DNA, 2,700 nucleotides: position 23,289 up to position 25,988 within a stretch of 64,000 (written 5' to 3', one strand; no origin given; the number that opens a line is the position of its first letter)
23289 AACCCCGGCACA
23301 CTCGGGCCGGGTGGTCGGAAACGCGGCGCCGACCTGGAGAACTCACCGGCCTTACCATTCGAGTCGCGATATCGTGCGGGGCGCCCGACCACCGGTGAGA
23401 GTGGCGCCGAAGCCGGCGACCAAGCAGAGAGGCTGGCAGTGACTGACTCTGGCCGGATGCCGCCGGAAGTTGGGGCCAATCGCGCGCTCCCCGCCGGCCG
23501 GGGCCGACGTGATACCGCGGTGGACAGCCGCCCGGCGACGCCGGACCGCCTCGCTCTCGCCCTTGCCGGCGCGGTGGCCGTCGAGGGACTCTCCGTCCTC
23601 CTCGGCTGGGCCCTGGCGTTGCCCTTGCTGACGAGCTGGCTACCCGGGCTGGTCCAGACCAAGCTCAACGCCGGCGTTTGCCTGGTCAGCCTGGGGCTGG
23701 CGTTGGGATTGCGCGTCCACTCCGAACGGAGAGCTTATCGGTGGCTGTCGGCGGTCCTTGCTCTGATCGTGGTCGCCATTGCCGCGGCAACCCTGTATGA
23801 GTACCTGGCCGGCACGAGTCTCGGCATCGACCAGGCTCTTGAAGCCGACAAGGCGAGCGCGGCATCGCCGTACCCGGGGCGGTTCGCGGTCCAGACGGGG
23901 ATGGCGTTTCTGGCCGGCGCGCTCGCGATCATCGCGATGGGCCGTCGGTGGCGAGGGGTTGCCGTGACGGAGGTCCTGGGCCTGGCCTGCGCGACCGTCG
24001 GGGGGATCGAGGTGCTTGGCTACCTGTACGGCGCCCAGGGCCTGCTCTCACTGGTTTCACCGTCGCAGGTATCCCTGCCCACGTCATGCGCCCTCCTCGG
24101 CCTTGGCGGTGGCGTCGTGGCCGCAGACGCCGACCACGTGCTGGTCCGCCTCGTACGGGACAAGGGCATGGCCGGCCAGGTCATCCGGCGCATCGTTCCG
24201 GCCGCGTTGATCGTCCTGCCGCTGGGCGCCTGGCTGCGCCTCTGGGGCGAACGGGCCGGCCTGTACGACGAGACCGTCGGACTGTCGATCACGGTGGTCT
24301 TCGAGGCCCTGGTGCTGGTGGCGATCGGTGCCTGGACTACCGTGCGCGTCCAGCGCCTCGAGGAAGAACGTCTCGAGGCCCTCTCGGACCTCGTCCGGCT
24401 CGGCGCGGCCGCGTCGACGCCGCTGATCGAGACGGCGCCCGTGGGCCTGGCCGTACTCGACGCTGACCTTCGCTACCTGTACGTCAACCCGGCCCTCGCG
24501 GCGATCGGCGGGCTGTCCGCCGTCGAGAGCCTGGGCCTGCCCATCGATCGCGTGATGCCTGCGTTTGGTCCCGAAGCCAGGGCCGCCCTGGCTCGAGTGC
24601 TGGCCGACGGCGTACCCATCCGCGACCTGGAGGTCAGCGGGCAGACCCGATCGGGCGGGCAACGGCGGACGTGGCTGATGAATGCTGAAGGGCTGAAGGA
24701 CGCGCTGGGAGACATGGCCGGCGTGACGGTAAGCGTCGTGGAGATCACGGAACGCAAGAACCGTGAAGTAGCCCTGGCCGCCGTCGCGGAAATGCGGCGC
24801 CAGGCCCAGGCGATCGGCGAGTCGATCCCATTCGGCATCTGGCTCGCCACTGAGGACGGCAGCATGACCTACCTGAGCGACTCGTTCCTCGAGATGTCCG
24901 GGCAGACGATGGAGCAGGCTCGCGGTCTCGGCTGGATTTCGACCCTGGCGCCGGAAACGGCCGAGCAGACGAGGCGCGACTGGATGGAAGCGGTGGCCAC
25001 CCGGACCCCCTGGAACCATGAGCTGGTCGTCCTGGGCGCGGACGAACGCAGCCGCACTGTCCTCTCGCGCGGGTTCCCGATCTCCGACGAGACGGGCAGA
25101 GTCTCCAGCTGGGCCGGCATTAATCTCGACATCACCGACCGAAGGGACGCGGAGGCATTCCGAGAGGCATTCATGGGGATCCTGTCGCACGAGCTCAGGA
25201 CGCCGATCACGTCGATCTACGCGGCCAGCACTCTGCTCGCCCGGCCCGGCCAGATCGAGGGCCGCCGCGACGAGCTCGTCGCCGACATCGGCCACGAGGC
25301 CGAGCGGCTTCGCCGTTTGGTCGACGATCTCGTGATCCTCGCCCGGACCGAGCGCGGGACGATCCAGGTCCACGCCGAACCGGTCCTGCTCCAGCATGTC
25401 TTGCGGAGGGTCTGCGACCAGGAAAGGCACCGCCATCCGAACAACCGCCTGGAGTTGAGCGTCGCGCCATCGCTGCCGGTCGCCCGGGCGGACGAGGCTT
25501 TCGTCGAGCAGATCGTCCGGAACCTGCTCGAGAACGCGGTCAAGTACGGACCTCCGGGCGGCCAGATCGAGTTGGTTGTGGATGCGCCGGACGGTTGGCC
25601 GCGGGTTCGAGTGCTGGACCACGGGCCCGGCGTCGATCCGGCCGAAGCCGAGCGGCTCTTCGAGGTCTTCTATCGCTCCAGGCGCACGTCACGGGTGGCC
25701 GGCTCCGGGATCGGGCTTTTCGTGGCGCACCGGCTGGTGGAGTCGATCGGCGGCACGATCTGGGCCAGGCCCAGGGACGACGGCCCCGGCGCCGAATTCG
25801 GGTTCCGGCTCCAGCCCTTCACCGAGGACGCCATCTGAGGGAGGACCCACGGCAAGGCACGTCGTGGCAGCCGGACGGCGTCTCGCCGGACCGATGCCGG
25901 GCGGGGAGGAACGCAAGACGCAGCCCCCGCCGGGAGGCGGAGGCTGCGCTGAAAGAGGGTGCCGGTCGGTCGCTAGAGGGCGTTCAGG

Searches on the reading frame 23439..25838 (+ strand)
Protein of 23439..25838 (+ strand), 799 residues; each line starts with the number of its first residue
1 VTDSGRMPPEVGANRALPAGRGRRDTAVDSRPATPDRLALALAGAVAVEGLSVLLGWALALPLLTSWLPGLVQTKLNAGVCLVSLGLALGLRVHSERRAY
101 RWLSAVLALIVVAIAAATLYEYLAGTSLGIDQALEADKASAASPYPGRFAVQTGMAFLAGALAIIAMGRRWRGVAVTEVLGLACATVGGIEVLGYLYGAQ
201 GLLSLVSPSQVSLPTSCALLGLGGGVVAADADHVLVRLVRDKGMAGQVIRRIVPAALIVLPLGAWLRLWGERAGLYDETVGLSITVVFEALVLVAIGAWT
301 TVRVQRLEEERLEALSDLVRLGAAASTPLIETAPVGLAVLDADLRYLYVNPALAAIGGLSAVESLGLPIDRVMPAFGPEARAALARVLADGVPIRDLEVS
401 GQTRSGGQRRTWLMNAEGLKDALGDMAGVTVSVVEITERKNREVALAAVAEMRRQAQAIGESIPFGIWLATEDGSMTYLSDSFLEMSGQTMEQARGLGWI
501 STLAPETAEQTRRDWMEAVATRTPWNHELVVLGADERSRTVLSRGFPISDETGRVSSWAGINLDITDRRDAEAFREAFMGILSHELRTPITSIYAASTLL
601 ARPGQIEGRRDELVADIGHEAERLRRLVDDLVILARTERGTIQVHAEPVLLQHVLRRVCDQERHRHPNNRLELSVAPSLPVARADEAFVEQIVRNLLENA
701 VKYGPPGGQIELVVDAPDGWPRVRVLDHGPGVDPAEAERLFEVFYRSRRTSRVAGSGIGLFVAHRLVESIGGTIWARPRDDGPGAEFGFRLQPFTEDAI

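Call 21: find_encoding_contigs(protein=window:23439-25838:+, flank=10000, max_places=1)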
Protein window:23439-25838:+ (799 aa): 5 contigs read that carry it; 1 place shown.
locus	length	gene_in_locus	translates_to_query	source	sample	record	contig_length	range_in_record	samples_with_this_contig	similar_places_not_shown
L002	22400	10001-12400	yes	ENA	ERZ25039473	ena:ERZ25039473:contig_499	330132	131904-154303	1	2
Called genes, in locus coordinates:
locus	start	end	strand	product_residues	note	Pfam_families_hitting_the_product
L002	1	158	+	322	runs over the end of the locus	PF00696:AA_kinase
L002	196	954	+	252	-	PF00106:adh_short, PF08659:KR, PF13561:adh_short_C2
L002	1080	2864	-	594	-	PF00005:ABC_tran, PF13304:AAA_21 (faint)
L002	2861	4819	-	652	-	PF00005:ABC_tran, PF02463:SMC_N (faint), PF13304:AAA_21 (faint)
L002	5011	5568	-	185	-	PF05099:TerB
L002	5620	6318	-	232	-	PF04264:YceI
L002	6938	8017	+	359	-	PF00188:CAP (weak)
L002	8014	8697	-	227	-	PF04024:PspC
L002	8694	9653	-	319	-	-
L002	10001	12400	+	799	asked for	PF08448:PAS_4, PF13188:PAS_8 (faint), PF00989:PAS (weak), PF08448:PAS_4, PF13426:PAS_9 (weak), PF08447:PAS_3, PF00512:HisKA, PF02518:HATPase_c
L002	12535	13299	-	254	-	-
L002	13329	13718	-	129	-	-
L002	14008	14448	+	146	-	PF03992:ABM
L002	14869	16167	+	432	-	PF01988:VIT1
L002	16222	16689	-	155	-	PF00486:Trans_reg_C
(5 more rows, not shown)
